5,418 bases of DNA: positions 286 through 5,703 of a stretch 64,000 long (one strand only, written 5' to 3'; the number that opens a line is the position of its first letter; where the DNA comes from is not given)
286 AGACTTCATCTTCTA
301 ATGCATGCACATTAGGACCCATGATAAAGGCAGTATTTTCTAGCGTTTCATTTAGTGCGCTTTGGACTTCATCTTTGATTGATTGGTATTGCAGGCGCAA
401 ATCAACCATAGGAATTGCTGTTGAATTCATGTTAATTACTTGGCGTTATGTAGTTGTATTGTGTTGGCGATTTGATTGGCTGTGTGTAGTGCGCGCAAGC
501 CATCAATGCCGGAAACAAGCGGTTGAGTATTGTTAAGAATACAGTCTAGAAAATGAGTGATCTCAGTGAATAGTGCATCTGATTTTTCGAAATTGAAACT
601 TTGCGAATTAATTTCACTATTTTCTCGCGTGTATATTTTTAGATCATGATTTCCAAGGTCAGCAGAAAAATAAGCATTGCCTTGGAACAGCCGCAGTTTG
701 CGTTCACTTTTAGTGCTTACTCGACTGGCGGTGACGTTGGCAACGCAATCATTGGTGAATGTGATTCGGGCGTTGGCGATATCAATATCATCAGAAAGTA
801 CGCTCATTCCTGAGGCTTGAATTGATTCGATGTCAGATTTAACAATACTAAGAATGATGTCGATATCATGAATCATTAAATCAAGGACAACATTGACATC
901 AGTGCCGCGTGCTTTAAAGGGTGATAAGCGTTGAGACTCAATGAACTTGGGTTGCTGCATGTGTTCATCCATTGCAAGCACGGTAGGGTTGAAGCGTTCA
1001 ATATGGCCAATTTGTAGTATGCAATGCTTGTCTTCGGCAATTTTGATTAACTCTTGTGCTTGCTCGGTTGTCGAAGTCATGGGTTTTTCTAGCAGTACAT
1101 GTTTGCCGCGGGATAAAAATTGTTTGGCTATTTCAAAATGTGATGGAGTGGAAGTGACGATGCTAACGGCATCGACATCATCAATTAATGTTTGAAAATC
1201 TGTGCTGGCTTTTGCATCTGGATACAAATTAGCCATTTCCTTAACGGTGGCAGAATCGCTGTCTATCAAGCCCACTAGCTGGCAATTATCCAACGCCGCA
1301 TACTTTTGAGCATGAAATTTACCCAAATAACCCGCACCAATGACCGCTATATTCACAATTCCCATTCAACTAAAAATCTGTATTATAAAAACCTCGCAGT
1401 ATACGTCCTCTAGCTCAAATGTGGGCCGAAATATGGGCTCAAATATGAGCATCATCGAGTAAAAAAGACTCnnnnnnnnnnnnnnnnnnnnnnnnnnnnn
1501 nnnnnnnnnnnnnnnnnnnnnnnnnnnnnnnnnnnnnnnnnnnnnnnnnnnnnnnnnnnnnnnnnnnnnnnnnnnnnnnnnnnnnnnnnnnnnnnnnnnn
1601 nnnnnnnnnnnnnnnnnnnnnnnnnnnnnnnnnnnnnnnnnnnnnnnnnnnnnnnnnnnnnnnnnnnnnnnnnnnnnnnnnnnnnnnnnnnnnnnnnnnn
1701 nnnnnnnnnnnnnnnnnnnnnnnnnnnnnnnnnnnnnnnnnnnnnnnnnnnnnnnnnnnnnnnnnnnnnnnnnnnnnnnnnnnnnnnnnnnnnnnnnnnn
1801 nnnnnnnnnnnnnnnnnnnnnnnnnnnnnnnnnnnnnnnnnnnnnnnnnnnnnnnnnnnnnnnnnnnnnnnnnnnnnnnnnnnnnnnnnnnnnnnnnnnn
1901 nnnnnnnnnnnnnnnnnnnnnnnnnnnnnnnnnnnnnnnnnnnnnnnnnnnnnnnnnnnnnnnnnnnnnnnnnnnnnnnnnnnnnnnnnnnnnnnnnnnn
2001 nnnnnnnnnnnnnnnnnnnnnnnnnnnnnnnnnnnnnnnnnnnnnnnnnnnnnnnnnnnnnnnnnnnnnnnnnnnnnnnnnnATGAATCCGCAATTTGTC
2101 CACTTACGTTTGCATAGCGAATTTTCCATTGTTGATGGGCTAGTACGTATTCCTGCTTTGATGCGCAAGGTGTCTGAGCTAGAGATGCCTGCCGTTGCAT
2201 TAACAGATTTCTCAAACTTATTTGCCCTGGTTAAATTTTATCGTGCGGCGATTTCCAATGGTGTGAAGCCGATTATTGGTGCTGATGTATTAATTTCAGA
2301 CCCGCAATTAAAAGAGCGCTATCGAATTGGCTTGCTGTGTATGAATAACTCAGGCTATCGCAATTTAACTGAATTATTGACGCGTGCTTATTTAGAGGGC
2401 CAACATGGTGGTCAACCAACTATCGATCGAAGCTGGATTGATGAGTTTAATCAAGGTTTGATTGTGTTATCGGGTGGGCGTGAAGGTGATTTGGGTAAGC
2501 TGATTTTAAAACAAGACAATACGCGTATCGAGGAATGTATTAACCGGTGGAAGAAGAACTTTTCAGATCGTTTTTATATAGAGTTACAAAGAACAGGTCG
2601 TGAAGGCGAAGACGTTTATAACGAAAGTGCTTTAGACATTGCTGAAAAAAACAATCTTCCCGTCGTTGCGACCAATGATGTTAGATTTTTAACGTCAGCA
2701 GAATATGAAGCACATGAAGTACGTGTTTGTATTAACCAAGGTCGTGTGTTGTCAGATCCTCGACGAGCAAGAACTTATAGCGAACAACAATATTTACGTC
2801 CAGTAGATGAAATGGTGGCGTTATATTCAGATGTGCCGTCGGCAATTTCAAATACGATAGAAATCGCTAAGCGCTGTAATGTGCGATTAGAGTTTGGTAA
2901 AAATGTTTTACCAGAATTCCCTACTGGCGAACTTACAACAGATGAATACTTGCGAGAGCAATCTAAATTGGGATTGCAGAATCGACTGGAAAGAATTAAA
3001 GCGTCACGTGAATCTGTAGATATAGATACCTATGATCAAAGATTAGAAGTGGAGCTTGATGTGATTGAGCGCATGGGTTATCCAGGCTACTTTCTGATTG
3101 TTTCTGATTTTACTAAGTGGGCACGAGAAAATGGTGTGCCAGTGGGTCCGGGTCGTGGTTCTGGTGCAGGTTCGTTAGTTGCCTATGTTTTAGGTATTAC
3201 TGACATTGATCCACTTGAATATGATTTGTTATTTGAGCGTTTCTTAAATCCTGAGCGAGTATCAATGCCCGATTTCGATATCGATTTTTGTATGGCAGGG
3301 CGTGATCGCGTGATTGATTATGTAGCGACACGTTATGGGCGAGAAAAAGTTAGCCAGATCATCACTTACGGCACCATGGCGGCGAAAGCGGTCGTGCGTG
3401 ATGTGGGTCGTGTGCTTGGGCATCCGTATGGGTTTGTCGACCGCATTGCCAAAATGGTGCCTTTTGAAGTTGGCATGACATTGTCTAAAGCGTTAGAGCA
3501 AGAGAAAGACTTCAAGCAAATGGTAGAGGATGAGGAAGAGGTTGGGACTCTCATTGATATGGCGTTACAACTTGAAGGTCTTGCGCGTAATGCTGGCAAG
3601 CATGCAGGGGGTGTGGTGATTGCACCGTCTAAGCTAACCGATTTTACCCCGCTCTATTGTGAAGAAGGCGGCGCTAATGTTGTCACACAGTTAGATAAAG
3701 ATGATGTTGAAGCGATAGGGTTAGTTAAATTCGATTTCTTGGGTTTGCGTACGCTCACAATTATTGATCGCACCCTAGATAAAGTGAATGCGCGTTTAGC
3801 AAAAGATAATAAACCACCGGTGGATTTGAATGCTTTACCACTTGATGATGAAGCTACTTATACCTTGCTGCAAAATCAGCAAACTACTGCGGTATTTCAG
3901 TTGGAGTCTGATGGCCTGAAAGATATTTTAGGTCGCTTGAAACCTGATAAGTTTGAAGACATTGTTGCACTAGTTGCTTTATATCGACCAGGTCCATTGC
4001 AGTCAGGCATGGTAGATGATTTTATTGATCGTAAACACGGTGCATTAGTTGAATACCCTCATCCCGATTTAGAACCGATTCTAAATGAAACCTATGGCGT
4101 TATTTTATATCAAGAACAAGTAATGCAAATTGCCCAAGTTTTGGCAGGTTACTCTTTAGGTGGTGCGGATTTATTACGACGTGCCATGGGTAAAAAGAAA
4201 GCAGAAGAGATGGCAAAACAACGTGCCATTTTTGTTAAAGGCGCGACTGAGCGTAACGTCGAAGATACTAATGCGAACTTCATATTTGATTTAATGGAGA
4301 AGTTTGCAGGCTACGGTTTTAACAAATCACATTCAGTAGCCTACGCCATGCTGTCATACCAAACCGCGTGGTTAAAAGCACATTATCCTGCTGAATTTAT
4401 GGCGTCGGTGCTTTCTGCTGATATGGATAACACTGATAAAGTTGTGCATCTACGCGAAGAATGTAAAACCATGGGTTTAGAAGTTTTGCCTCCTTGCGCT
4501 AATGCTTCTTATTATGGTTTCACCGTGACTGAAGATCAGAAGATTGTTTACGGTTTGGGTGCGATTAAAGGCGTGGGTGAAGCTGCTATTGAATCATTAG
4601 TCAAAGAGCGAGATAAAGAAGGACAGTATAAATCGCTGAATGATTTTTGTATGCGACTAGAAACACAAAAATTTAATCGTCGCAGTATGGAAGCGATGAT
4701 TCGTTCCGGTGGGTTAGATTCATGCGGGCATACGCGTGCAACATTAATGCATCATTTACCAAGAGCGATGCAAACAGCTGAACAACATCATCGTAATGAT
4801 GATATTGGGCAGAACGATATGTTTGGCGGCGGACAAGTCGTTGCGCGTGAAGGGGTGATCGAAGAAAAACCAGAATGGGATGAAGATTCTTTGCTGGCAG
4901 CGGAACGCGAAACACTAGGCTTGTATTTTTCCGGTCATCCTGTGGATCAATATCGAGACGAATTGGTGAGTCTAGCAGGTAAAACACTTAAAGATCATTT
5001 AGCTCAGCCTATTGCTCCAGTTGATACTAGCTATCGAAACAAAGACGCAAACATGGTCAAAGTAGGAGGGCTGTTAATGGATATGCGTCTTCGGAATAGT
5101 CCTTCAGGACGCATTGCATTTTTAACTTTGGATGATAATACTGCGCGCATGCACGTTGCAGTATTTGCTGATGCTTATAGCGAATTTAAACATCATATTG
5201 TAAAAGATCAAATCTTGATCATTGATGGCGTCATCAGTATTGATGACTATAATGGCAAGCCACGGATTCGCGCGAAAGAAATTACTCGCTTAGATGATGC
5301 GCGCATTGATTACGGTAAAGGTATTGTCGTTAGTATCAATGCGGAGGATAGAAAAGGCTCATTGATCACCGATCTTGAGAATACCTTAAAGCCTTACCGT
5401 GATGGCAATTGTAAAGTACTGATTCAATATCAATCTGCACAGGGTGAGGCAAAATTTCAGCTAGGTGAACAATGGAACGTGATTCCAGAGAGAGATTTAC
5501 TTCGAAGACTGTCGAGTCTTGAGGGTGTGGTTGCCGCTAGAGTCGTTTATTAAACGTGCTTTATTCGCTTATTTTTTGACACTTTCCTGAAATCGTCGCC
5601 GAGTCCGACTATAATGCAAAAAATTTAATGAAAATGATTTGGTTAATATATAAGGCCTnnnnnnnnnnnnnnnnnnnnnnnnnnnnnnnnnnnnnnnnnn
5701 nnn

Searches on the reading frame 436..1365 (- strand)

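Call 48: search_protein_families(library=pfam, proteins=[window:436-1365:-], max_evalue=0.001)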
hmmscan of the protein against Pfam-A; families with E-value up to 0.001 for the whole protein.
window:436-1365:- (309 aa): 4 families
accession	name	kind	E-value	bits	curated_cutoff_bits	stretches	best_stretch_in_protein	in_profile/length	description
PF01408.29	GFO_IDH_MocA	-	2.8e-30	105.9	24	1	4-121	1-120/120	Oxidoreductase family, NAD-binding Rossmann fold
PF22725.1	GFO_IDH_MocA_C3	-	2e-08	34.7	27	1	156-225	42-115/124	GFO/IDH/MocA C-terminal domain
PF03447.22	NAD_binding_3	-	2.3e-05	25.5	24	1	9-115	5-111/116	Homoserine dehydrogenase, NAD binding domain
PF03721.20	UDPG_MGDP_dh_N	-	0.00014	21.9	27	0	5-46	2-41/187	UDP-glucose/GDP-mannose dehydrogenase family, NAD binding domain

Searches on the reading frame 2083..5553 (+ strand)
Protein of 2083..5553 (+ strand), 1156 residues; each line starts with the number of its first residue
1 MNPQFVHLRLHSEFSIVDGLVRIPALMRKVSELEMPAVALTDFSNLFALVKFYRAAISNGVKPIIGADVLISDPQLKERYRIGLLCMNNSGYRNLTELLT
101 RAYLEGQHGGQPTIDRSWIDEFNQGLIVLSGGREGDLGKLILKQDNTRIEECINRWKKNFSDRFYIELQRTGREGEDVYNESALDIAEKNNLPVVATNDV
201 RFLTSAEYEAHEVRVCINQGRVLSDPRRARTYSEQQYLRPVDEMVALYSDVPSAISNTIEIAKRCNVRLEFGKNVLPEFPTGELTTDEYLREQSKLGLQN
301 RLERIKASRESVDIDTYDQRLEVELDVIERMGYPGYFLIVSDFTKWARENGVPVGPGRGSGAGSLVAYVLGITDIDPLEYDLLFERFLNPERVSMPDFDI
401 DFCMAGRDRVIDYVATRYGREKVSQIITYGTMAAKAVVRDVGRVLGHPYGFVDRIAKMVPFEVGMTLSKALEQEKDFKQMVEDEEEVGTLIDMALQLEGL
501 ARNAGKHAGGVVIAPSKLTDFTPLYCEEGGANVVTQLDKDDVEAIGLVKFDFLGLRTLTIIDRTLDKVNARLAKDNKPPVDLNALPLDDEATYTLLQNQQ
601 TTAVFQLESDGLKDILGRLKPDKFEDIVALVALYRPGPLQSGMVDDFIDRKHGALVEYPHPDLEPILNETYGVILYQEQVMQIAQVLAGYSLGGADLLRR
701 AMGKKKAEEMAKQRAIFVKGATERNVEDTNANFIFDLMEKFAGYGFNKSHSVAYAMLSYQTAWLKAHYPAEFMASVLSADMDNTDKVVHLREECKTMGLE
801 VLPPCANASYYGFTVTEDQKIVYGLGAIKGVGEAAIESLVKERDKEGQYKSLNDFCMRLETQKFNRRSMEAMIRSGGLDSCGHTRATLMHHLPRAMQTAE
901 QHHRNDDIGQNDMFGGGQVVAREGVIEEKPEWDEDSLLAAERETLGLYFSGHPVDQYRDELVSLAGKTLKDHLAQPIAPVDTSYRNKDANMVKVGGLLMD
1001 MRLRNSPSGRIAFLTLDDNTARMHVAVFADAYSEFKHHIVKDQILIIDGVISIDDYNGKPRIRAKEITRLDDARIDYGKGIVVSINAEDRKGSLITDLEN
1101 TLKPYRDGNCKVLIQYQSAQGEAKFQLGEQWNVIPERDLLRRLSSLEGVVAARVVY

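Call 7: search_protein_families(library=ncbifam, proteins=[window:2083-5553:+], max_evalue=0.00001)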
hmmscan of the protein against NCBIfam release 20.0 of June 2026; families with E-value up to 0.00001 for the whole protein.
window:2083-5553:+ (1156 aa): 13 families
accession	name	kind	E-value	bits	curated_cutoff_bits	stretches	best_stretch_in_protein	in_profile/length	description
NF004226.0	PRK05673.1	equivalog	0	1508.9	1002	1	2-1150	3-1141/1146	DNA polymerase III subunit alpha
TIGR00594.1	polc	superfamily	0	1298.1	434.35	1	5-1028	1-1022/1022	DNA polymerase III subunit alpha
NF005298.0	PRK06826.1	equivalog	0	1221.4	1260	1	2-1147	2-1143/1151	DNA polymerase III subunit alpha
NF005617.0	PRK07374.1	equivalog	1.9e-291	970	1653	1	4-1075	2-1085/1170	DNA polymerase III subunit alpha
NF005377.0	PRK06920.1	equivalog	1.1e-284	947.3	1806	1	4-1148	2-1100/1108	DNA polymerase III subunit alpha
NF007079.0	PRK09532.1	equivalog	1.2e-204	682.1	1525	1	5-751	3-781/876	DNA polymerase III subunit alpha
NF005516.0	PRK07135.1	equivalog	2.3e-196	655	1084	2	253-965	194-893/974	DNA polymerase III DnaE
NF004225.0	PRK05672.1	subfamily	4.2e-195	650.8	939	1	2-1070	3-1032/1047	error-prone DNA polymerase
NF005582.0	PRK07279.1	equivalog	4e-185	617.7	1279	2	188-1120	144-1003/1033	DNA polymerase III subunit alpha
NF004550.0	PRK05898.1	equivalog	5.8e-166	554.4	1182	2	180-901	123-829/971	DNA polymerase III subunit alpha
NF005616.0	PRK07373.1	equivalog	8.8e-64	215.7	646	1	740-1075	32-365/449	DNA polymerase III subunit alpha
NF001688.0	PRK00448.1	equivalog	1.9e-44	151.7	873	2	79-379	614-914/1445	PolC-type DNA polymerase III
TIGR01405.1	polC_Gram_pos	equivalog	7.5e-42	143.1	1043.45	2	81-379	382-679/1211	DNA polymerase III subunit alpha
